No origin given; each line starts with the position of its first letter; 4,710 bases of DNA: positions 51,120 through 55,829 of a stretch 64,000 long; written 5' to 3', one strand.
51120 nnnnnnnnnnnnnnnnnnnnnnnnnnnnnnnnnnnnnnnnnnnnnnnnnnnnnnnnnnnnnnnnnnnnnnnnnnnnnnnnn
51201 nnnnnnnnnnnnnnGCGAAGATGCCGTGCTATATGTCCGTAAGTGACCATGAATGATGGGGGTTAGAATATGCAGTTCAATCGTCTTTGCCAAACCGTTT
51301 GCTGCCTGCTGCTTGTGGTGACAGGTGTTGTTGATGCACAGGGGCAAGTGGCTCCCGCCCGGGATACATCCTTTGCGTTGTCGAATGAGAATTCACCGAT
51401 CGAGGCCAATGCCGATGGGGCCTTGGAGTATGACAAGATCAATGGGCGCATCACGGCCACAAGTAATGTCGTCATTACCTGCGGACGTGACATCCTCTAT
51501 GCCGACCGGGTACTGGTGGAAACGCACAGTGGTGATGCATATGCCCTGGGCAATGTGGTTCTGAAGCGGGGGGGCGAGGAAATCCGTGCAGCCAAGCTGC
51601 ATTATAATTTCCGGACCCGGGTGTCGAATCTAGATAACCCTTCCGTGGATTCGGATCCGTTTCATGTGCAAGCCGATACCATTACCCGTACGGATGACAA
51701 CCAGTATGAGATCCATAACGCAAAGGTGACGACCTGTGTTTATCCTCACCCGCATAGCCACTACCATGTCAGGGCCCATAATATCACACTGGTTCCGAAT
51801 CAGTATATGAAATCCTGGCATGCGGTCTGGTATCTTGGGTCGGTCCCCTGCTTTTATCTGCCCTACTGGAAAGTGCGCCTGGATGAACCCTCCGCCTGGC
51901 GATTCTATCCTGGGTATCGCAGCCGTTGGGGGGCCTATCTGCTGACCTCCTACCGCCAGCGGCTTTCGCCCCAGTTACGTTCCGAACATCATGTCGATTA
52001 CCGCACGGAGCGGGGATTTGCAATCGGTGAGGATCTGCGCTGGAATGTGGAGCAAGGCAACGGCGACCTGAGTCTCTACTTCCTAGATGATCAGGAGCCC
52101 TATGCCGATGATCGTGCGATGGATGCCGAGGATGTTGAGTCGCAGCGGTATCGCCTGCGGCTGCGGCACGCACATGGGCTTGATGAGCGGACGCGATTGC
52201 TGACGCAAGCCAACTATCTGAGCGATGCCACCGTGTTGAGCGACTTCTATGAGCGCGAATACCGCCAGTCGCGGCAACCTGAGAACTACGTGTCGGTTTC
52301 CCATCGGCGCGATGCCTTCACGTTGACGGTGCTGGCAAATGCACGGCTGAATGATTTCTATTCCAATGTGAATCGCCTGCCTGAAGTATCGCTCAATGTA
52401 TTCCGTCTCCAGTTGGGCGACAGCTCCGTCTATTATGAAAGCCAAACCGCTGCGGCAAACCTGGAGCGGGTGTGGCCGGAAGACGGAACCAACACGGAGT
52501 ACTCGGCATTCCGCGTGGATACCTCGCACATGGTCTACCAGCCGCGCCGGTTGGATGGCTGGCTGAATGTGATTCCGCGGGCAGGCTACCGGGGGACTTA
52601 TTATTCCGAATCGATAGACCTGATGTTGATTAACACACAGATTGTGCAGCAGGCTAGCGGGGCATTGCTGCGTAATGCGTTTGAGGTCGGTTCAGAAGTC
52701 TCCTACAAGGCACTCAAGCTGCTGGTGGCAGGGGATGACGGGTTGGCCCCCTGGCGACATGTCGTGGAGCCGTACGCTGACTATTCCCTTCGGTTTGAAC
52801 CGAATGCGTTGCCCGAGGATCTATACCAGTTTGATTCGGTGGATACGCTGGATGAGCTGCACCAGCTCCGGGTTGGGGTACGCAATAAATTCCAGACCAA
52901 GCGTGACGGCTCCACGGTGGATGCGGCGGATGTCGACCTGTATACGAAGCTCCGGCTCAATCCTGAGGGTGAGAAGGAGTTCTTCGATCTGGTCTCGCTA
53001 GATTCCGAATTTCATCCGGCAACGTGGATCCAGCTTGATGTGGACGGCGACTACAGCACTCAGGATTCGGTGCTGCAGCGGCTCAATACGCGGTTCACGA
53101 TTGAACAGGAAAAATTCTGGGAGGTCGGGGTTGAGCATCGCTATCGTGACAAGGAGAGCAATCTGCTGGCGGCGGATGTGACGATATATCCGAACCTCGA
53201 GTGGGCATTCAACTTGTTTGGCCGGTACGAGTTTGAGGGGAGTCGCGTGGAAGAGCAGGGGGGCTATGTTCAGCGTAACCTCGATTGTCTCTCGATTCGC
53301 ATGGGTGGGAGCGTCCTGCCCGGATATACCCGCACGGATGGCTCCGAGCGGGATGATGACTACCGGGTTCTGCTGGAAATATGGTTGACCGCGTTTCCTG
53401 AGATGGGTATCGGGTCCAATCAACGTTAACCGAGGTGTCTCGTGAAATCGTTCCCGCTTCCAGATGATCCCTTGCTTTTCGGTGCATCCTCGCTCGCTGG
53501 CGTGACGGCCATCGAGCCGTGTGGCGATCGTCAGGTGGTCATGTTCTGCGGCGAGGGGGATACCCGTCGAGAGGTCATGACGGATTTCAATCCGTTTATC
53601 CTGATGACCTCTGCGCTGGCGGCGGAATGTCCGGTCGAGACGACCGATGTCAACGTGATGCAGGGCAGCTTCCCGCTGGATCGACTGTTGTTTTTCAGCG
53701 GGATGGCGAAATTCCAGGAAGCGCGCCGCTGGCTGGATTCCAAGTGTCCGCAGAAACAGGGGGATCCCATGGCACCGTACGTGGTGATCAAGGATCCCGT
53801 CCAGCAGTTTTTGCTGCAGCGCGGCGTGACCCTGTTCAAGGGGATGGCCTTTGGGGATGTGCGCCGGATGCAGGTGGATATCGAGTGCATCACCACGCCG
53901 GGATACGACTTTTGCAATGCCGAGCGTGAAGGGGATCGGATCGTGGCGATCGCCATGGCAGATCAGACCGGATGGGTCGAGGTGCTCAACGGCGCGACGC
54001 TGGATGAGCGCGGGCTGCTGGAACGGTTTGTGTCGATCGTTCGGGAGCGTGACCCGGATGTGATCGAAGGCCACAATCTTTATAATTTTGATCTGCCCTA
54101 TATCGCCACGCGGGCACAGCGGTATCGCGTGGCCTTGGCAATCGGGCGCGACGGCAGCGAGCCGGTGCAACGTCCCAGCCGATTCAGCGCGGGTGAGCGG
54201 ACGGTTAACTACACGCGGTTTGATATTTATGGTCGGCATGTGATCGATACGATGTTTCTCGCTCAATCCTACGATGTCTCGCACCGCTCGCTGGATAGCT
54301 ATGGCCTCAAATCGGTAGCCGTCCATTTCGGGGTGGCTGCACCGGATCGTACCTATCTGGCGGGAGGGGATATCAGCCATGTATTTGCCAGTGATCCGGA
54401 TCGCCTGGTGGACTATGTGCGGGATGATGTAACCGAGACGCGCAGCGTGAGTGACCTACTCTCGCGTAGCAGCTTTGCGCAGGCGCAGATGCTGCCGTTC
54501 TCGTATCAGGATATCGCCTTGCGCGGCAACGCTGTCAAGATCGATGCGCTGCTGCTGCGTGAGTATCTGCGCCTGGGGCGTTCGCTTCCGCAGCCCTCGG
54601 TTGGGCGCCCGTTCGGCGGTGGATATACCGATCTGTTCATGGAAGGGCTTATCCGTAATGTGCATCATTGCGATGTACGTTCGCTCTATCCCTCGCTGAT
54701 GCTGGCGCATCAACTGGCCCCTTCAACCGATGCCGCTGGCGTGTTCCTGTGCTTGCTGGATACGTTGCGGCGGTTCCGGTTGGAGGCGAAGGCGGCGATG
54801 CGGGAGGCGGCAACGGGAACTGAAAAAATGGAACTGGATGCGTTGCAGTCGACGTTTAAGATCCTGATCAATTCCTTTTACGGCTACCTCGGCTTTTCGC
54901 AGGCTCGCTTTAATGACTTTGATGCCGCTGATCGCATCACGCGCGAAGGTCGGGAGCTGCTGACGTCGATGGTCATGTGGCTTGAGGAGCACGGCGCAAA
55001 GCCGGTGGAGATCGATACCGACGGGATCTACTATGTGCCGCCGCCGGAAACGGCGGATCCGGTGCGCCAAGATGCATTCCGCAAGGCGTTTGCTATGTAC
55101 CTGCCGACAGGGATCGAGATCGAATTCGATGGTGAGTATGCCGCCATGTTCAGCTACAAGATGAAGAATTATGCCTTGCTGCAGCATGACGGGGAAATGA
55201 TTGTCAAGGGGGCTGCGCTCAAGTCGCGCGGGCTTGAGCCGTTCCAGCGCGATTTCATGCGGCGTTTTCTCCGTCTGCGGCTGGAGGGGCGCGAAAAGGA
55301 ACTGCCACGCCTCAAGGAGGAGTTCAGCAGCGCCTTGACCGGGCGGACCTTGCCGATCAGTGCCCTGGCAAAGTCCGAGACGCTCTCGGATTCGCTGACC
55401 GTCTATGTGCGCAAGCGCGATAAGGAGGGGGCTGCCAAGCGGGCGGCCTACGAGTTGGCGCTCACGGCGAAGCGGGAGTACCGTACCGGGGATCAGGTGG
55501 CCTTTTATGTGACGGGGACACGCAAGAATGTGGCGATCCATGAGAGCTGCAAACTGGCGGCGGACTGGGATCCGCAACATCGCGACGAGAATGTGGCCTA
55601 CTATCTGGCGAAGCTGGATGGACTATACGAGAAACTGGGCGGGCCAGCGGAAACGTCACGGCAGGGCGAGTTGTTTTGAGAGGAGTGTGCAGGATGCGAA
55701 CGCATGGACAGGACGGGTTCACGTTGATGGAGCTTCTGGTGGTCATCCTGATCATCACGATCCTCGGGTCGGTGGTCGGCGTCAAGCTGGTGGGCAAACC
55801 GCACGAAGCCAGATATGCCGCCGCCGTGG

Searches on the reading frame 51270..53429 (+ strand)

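Call 55: search_protein_families(library=pfam, proteins=[window:51270-53429:+], max_evalue=0.0001)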
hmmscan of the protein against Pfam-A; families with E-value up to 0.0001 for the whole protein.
window:51270-53429:+ (719 aa): 2 families
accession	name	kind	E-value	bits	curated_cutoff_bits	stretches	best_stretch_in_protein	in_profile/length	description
PF04453.20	LptD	-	8.9e-07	29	22.4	1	292-632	2-361/384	LPS transport system D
PF03968.19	LptD_N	-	7.8e-06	26.5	20.4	1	52-154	7-94/113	LptA/(LptD N-terminal domain) LPS transport protein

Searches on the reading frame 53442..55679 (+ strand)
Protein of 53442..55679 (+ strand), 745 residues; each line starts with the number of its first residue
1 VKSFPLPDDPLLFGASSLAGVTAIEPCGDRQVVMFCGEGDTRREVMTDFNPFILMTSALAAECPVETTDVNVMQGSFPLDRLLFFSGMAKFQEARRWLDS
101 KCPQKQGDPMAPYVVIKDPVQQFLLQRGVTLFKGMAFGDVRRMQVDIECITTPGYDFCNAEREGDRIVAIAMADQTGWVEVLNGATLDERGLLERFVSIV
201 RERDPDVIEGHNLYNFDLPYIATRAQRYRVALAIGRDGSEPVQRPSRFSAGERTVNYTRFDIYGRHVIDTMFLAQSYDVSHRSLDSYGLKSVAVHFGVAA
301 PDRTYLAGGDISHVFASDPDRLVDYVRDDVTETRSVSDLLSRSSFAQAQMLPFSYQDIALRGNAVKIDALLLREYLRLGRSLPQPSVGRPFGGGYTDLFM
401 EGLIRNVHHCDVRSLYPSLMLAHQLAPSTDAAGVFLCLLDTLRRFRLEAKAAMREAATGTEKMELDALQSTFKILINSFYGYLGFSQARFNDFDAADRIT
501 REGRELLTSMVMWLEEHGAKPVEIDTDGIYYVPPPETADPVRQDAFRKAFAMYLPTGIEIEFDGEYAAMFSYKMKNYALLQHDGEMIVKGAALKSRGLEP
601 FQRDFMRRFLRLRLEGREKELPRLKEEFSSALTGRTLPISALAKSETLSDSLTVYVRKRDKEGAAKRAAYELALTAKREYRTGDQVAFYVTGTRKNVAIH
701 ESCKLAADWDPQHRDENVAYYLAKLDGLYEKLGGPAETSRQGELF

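Call 55: search_protein_families(library=pfam, proteins=[window:53442-55679:+], max_evalue=0.0001)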
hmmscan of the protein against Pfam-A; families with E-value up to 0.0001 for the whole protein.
window:53442-55679:+ (745 aa): 3 families
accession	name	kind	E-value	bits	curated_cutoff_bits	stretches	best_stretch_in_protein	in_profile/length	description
PF00136.26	DNA_pol_B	-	2.3e-24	86.4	23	1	433-725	118-442/453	DNA polymerase family B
PF03104.25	DNA_pol_B_exo1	-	3.1e-18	66.5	23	1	140-292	64-242/242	DNA polymerase family B, exonuclease domain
PF10108.15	DNA_pol_B_exo2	-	8.7e-05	22.7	24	0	166-333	10-166/213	Predicted 3'-5' exonuclease related to the exonuclease domain of PolB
